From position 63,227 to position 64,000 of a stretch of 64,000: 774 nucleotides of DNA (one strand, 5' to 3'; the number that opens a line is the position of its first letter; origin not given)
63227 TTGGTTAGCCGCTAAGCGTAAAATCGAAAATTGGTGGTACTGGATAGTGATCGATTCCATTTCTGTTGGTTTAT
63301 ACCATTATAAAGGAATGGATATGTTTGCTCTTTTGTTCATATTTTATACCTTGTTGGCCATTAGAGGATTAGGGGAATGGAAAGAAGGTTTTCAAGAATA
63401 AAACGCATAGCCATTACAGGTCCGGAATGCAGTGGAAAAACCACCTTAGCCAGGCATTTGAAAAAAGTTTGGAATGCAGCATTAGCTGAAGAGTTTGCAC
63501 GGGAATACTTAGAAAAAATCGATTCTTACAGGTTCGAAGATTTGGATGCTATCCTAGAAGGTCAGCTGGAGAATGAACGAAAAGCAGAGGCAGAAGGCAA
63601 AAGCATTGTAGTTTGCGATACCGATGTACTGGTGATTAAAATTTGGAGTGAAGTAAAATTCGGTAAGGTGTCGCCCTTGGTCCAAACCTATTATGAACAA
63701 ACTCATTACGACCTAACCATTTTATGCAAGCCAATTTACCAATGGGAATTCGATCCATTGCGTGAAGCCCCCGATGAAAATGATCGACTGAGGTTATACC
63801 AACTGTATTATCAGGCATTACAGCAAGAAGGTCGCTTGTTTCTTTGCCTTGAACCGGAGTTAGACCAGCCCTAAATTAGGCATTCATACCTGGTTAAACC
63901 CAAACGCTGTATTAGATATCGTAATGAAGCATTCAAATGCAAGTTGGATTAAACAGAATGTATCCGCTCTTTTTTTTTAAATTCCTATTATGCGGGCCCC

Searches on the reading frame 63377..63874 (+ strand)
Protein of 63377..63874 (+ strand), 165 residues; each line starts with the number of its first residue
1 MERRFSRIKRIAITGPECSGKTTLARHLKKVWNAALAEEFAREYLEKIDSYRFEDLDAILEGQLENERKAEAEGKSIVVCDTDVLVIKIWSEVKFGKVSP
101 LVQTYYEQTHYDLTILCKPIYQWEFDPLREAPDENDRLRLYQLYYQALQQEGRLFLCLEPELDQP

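Call 40: search_protein_families(library=pfam, proteins=[window:63377-63874:+])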
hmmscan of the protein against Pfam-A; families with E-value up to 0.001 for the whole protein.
window:63377-63874:+ (165 aa): 2 families
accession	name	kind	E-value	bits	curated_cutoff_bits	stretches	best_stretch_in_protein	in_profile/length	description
PF13521.12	AAA_28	-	9.4e-27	94.7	27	1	10-156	1-154/164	AAA domain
PF13238.12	AAA_18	-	0.00018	22.4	29.4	1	11-44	1-31/128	AAA domain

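Call 50: find_encoding_contigs(protein=window:63377-63874:+, flank=10000, max_places=6)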
Protein window:63377-63874:+ (165 aa): 1 contig read that carries it; 1 place shown.
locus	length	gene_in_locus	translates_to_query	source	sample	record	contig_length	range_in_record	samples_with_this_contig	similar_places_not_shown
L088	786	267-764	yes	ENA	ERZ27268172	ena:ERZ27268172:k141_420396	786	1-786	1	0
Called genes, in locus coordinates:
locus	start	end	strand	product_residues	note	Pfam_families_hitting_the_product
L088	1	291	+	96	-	?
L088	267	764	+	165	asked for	PF13521:AAA_28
